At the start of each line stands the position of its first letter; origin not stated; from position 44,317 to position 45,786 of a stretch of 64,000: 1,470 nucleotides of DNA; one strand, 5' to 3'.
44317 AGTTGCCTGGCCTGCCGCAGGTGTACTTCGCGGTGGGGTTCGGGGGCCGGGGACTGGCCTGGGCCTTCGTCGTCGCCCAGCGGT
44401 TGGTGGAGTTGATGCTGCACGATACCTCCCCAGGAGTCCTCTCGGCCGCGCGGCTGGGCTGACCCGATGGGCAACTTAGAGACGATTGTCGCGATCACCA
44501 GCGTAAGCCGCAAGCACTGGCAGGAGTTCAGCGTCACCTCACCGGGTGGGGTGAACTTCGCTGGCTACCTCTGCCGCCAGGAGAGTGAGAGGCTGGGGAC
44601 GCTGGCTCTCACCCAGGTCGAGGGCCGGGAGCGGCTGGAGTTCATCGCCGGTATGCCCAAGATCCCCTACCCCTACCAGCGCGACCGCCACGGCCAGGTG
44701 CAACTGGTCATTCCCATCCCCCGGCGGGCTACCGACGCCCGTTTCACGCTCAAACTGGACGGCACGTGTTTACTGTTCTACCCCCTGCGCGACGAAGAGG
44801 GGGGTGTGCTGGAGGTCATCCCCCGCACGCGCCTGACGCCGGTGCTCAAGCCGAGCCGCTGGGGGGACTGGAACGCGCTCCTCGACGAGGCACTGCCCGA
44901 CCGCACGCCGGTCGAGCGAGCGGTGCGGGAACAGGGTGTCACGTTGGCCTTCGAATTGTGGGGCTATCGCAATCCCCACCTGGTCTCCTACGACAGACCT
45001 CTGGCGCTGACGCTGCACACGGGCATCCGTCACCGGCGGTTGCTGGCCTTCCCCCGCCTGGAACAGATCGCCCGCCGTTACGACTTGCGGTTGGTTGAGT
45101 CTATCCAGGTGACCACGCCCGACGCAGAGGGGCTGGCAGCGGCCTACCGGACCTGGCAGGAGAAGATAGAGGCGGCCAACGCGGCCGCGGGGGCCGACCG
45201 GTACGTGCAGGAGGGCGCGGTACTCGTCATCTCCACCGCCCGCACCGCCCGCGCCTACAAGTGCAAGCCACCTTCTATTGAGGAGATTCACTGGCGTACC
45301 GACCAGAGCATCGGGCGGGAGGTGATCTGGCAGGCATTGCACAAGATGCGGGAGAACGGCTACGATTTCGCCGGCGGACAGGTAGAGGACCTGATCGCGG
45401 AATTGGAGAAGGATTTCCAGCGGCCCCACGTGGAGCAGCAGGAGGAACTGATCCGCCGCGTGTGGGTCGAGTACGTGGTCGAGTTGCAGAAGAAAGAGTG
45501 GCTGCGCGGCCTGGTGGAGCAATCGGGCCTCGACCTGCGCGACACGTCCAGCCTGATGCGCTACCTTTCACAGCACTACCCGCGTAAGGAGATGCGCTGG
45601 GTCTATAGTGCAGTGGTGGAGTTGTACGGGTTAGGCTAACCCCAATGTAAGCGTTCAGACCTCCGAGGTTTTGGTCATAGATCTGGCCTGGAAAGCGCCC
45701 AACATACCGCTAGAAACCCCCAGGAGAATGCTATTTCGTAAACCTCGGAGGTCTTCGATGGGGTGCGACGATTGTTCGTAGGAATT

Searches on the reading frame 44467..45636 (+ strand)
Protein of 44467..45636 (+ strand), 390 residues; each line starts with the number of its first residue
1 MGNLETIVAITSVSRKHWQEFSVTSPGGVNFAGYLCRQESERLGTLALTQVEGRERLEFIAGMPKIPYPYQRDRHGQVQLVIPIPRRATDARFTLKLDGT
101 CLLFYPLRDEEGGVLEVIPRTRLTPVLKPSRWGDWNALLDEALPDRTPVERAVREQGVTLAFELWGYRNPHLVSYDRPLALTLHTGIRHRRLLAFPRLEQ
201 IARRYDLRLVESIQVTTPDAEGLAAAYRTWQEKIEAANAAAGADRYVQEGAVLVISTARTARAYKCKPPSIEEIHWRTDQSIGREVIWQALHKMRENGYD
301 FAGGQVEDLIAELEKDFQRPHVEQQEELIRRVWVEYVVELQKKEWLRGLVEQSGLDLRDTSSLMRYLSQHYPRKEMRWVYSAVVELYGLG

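Call 3: search_protein_families(library=pfam, proteins=[window:44467-45636:+], max_evalue=1)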
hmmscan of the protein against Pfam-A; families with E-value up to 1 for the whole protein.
window:44467-45636:+ (390 aa): 0 families

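Call 4: search_protein_families(library=ncbifam, proteins=[window:44467-45636:+], max_evalue=1)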
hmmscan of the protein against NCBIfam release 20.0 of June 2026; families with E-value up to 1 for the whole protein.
window:44467-45636:+ (390 aa): 0 families

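Call 5: search_solved_structures(query=window:44467-45636:+, max_evalue=10, show_alignments=3)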
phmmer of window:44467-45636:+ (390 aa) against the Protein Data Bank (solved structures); distinct sequences matched with E-value up to 10: 2.
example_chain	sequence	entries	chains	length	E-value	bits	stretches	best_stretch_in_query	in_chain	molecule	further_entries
9qzd_A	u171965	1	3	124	0.027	16.3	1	278-338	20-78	dNTH0-H1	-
6xi1_AAA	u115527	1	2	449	2.6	9.8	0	42-63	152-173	Flagellin hook IN motif family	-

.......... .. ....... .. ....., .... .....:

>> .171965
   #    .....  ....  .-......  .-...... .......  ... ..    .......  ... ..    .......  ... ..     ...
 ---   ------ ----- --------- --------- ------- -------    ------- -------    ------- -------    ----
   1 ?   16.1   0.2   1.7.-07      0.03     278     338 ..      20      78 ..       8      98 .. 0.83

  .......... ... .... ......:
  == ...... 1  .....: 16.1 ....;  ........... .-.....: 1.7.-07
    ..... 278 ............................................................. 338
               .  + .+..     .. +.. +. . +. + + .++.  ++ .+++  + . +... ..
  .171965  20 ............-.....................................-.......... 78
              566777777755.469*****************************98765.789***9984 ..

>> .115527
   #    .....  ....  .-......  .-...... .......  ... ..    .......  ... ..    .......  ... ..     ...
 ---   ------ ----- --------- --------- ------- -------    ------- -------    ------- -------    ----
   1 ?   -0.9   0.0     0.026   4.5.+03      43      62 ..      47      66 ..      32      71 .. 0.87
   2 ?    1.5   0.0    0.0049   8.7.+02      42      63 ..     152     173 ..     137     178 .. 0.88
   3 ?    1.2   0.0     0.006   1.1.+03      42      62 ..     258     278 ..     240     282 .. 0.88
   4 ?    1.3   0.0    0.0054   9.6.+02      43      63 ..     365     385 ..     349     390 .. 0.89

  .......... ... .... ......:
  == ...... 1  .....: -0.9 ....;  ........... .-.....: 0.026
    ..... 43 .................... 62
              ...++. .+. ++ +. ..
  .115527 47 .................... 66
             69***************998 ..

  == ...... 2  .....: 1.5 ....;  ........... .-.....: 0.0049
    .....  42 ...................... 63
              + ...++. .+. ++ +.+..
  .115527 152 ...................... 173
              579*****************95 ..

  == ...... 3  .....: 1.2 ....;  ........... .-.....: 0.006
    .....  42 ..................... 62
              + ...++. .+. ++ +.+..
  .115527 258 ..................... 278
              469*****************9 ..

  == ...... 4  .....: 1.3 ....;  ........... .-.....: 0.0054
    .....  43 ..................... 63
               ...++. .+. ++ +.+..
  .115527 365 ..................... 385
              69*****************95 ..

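Call 6: search_protein_families(library=padloc, proteins=[window:44467-45636:+], max_evalue=1)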
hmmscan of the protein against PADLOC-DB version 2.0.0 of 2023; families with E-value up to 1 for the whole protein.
window:44467-45636:+ (390 aa): 0 families

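Call 7: search_protein_families(library=phrogs, proteins=[window:44467-45636:+], max_evalue=1)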
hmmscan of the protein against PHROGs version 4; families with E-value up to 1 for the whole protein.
window:44467-45636:+ (390 aa): 1 family
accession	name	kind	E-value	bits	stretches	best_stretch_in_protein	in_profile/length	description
phrog_562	-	tail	0.025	14.5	1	152-293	151-272/377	RNA ligase and tail fiber protein attachment catalyst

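Call 8: find_homologous_proteins(query=window:44467-45636:+, max_evalue=0.001)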
Query window:44467-45636:+ (390 aa): 213 proteins with E <= 0.001 among 8000 candidates; the best 120 are listed.
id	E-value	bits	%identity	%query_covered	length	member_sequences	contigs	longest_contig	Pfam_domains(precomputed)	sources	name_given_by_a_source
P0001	6.0e-252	853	97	100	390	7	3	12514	-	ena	-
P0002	3.2e-231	785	89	100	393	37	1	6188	-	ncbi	-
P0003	1.3e-226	770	88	100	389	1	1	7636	-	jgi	-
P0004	1.7e-225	766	87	100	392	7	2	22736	-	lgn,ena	-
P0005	8.7e-223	757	86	100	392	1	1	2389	-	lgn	-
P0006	7.3e-222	754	85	100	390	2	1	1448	-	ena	-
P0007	1.4e-221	753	85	100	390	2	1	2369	-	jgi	jgi:hypothetical protein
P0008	8.8e-220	747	84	100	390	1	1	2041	-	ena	-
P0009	2.3e-218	743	84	99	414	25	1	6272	-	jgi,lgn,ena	-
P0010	2.8e-218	742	83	100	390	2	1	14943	-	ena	-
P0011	9.0e-216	734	82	100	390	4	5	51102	-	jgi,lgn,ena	-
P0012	2.6e-214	729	82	100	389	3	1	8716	-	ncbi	-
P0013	2.9e-214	729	81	99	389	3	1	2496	-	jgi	-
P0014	6.0e-214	728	82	100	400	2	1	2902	-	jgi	-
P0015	6.1e-213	725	82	99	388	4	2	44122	-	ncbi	-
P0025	2.1e-167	575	64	99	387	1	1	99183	-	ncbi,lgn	-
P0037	3.3e-162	558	63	99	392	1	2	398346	-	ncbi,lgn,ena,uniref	ncbi:hypothetical protein [Candidatus Amarolinea aalborgensis]|uniref:hypothetical protein n=1 Tax=C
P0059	5.5e-158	544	61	100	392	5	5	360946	-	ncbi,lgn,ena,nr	ncbi:MAG: hypothetical protein H6647_04600 [Anaerolineales bacterium]|nr:hypothetical protein [Anaer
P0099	1.7e-152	526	60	99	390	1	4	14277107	-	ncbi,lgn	ncbi:MAG: hypothetical protein R3C14_50160 [Caldilineaceae bacterium]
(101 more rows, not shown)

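Call 11: search_solved_structures(query=A1, max_evalue=10, show_alignments=4)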
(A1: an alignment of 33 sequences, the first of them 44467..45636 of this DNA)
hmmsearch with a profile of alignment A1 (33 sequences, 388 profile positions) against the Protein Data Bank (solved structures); distinct sequences matched with E-value up to 10: 7.
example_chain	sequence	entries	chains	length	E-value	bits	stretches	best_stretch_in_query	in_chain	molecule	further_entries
3ez9_A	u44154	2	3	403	0.26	13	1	279-339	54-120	ParA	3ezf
3ma9_A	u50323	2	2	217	0.41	12.3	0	135-166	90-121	Transmembrane glycoprotein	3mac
2cmr_A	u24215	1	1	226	0.48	12.1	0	135-166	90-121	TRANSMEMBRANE GLYCOPROTEIN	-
2xra_A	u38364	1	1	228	0.48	12.1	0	135-166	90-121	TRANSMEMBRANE PROTEIN GP41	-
2ply_A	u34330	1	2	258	0.64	11.7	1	233-367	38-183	Selenocysteine-specific elongation factor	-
8axk_M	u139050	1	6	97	0.64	11.7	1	305-368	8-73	Protein MxiI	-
1pyf_A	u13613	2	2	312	0.87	11.3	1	276-351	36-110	IolS protein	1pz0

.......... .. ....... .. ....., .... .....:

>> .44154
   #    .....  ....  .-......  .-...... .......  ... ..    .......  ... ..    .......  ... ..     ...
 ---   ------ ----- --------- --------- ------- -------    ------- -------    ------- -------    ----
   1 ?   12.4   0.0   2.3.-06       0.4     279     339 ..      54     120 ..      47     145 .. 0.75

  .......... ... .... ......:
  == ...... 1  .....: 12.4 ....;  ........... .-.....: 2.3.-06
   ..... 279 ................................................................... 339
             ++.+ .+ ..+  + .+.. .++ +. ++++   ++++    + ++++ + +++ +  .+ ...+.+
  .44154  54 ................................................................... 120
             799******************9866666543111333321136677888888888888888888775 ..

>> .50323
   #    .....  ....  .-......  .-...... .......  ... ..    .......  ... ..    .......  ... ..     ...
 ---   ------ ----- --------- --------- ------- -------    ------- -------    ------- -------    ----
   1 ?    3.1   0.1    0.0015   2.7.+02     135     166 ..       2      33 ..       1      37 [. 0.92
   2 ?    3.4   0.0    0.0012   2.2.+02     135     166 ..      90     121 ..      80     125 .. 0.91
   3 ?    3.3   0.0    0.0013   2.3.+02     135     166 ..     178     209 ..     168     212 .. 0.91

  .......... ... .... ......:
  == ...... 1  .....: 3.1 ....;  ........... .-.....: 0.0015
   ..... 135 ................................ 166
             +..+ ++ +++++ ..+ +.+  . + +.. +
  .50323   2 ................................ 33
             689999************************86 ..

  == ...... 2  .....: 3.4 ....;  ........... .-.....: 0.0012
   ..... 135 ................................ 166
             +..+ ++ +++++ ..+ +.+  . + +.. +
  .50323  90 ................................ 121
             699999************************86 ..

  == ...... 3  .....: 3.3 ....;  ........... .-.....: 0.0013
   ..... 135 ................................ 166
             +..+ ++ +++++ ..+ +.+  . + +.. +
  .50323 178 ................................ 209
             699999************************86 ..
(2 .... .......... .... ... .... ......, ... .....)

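Call 13: find_encoding_contigs(protein=P0037, flank=6000, max_places=2)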
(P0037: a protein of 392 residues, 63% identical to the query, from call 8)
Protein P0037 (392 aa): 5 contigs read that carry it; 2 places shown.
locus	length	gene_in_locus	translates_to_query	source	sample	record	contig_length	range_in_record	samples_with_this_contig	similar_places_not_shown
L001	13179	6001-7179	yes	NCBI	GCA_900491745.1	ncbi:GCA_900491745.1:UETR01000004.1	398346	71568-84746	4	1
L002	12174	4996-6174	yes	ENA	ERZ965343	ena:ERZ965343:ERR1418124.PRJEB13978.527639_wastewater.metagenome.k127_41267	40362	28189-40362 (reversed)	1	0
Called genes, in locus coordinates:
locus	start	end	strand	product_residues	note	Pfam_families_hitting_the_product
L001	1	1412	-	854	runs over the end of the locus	PF13699:eCIS_core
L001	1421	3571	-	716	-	PF22977:WHD, PF00004:AAA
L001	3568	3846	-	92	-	-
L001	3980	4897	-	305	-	PF03704:BTAD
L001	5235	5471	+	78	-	PF04014:MazE_antitoxin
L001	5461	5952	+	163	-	PF01850:PIN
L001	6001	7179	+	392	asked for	-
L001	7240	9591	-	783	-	-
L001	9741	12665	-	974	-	-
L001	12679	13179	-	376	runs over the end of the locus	PF08241:Methyltransf_11 (weak), PF08242:Methyltransf_12, PF13649:Methyltransf_25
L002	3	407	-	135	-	?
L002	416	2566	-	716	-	PF22977:WHD, PF00004:AAA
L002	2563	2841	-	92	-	-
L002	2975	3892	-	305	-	PF03704:BTAD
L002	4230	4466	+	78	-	PF04014:MazE_antitoxin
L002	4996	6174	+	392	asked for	-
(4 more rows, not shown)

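Call 14: find_encoding_contigs(protein=P0099, flank=6000, max_places=2)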
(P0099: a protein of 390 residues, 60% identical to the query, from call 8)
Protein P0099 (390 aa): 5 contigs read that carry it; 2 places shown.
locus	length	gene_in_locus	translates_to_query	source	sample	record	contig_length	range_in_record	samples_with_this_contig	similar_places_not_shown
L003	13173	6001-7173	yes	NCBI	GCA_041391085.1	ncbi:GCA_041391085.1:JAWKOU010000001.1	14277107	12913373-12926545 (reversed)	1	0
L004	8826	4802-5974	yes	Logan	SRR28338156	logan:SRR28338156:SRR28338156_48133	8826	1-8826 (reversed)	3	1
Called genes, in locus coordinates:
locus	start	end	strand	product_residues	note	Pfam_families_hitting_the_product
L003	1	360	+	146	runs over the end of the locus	-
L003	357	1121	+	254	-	PF12746:GNAT_acetyltran, PF00583:Acetyltransf_1, PF13302:Acetyltransf_3, PF08445:FR47 (weak)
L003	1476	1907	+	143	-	-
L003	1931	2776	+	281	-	PF05721:PhyH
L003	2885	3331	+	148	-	-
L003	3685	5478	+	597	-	PF00664:ABC_membrane, PF00005:ABC_tran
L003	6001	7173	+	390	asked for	-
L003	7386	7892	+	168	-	PF13302:Acetyltransf_3, PF00583:Acetyltransf_1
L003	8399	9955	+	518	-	PF12282:GAF_PdtaS, PF07536:HWE_HK, PF07568:HisKA_2, PF13581:HATPase_c_2, PF02518:HATPase_c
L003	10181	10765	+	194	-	PF00072:Response_reg, PF03861:ANTAR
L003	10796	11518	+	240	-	PF00535:Glycos_transf_2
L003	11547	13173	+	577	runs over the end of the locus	-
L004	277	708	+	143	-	-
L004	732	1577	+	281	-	PF05721:PhyH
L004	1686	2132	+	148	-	-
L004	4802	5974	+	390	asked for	-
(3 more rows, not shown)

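Call 15: find_encoding_contigs(protein=P0025, flank=6000, max_places=2)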
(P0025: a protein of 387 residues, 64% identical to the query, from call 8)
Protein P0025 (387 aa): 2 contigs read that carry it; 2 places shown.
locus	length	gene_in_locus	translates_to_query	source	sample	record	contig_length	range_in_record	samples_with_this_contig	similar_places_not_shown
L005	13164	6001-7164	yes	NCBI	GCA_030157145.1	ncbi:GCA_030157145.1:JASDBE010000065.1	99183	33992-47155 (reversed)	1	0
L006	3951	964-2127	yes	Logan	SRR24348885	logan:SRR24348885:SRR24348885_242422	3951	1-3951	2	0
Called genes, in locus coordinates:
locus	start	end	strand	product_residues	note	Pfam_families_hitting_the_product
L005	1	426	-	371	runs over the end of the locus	-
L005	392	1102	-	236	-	PF03741:TerC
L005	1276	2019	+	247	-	PF01746:tRNA_m1G_MT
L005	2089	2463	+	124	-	PF01245:Ribosomal_L19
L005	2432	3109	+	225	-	PF01351:RNase_HII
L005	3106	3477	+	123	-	PF08378:NERD (weak), PF02021:UPF0102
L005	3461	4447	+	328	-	PF01745:IPT (weak), PF01715:IPPT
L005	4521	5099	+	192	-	-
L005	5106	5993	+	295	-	PF02629:CoA_binding, PF00549:Ligase_CoA, PF13607:Succ_CoA_lig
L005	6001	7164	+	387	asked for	-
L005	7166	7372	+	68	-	-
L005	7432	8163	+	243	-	PF00535:Glycos_transf_2, PF10111:Glyco_tranf_2_2 (weak), PF13641:Glyco_tranf_2_3 (weak)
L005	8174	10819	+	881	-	PF13231:PMT_2 (weak)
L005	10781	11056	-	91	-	-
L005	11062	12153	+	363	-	PF00294:PfkB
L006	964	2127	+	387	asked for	-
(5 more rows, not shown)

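Call 16: find_encoding_contigs(protein=P0011, flank=6000, max_places=2)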
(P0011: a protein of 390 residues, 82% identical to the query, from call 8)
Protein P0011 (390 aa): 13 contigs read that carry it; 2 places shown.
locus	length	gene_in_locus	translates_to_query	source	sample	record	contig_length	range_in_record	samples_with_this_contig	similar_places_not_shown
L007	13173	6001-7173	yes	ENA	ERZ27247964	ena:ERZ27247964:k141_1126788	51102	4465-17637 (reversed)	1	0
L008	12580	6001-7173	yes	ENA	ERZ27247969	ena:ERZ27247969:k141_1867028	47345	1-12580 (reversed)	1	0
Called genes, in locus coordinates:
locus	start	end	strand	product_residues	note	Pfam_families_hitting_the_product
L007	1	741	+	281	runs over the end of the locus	PF00528:BPD_transp_1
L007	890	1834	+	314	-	PF00480:ROK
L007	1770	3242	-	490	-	PF13347:MFS_2, PF07690:MFS_1, PF03209:PUCC, PF07690:MFS_1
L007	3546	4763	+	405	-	PF05175:MTS, PF01135:PCMT (weak), PF13847:Methyltransf_31, PF08241:Methyltransf_11, PF08242:Methyltransf_12, PF13649:Methyltransf_25, PF05175:MTS, PF13847:Methyltransf_31 (weak), +4 more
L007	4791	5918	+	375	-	PF01266:DAO, PF13450:NAD_binding_8 (weak)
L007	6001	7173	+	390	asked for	-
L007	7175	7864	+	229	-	PF20510:HgmA_N (faint), PF05899:Cupin_3 (faint), PF07883:Cupin_2 (weak), PF12852:Cupin_6 (weak)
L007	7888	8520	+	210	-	PF13483:Lactamase_B_3, PF12706:Lactamase_B_2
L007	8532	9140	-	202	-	PF00574:CLP_protease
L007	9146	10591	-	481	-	PF05697:Trigger_N, PF00254:FKBP_C (weak), PF05698:Trigger_C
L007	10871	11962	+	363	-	PF10432:bact-PGI_C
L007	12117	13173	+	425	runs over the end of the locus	PF02706:Wzz, PF13807:GNVR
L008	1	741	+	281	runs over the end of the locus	PF00528:BPD_transp_1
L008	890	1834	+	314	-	PF00480:ROK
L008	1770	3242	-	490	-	PF07690:MFS_1, PF13347:MFS_2, PF03209:PUCC (weak), PF07690:MFS_1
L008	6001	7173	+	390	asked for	-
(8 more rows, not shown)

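Call 17: find_encoding_contigs(protein=P0015, flank=6000, max_places=2)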
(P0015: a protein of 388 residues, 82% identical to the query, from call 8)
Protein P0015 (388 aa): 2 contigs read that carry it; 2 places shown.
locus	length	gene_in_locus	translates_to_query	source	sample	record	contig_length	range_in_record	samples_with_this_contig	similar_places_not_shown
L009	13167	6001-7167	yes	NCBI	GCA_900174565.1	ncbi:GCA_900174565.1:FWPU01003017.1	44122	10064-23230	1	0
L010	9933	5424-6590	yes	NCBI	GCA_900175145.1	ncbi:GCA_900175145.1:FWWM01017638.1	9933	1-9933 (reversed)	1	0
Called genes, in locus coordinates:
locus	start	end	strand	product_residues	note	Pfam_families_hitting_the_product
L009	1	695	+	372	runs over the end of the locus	PF01702:TGT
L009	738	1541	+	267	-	PF07091:FmrO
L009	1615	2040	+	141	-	-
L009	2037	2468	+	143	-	PF01844:HNH, PF13395:HNH_4 (weak), PF14279:HNH_5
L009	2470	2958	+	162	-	PF01967:MoaC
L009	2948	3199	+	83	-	PF02597:ThiS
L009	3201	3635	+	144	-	PF02391:MoaE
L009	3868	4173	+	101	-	-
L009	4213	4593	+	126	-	-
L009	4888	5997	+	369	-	PF01266:DAO, PF01593:Amino_oxidase (faint), PF13450:NAD_binding_8 (weak)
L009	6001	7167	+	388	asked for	-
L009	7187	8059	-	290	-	PF02574:S-methyl_trans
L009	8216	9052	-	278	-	PF03466:LysR_substrate (weak), PF12849:PBP_like_2, PF13531:SBP_bac_11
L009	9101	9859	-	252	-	PF00005:ABC_tran, PF13304:AAA_21 (weak)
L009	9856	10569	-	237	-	PF00528:BPD_transp_1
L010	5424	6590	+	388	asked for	-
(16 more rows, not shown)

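Call 18: find_encoding_contigs(protein=P0059, flank=6000, max_places=2)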
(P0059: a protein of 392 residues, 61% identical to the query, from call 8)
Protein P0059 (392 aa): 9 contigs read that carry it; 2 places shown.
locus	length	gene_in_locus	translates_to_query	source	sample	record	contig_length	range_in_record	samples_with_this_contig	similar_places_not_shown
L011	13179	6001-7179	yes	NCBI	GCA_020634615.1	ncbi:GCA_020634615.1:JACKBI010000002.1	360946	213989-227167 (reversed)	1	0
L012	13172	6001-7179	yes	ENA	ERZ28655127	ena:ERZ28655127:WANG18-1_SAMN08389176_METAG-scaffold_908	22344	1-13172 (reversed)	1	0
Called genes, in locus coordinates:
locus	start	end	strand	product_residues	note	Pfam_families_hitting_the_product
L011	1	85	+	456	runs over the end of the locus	PF02310:B12-binding (weak), PF04055:Radical_SAM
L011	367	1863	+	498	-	PF02310:B12-binding, PF04055:Radical_SAM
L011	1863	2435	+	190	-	PF13489:Methyltransf_23, PF08241:Methyltransf_11, PF08242:Methyltransf_12, PF13649:Methyltransf_25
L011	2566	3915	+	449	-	PF02310:B12-binding, PF04055:Radical_SAM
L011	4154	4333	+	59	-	-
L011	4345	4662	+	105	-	-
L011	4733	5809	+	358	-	PF04055:Radical_SAM, PF13186:SPASM (weak)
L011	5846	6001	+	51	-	-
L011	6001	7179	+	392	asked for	-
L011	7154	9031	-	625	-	PF00496:SBP_bac_5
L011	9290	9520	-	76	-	-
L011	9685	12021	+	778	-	PF01381:HTH_3, PF13560:HTH_31, PF00931:NB-ARC, PF13191:AAA_16, PF13401:AAA_22 (weak), PF05729:NACHT (weak)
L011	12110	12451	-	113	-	-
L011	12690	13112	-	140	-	PF00903:Glyoxalase, PF13468:Glyoxalase_3 (weak), PF13669:Glyoxalase_4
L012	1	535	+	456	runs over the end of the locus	PF02310:B12-binding (weak), PF04055:Radical_SAM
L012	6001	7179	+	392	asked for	-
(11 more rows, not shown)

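Call 19: predict_structure(alignment_id=A1)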
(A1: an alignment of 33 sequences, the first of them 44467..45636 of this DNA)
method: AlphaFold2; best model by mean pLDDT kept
length: 390 residues; sequences in the alignment: 33
mean_pLDDT: 87.2   pTM: 0.69
mean pLDDT of the five models: 87.2, 86.9, 86.0, 83.8, 82.2
residues with pLDDT >= 90: 218; 70-90: 135; 50-70: 36; < 50: 1
segments of 3 or more residues with pLDDT < 50: none
pLDDT, mean of each block of 10 residues (from residue 1): 87 94 96 94 94 93 85 69 81 88 95 95 92 89 96 97 83 70 94 95 97 83 83 81 67 90 77 60 83 89 93 80 89 94 93 89 92 91 82
secondary structure, 60 per line:
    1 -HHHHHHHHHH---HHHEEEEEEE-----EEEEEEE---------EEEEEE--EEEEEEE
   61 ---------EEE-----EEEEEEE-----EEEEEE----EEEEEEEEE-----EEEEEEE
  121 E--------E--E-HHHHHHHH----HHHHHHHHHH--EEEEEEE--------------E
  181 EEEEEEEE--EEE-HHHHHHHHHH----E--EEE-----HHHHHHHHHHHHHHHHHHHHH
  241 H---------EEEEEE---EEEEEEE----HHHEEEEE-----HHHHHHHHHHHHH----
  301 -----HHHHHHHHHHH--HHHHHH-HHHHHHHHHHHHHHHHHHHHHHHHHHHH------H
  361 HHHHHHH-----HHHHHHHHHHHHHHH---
elements in order: H2-11 E18-24 E30-36 E46-51 E54-60 E70-72 E78-84 E90-95 E100-108 E114-121 H135-142 H147-156 E159-165 E180-188 E191-193 H195-204 E212-214 H220-241 E251-256 E260-266 E274-278 H284-296 H306-316 H319-324 H326-353 H360-367 H373-387
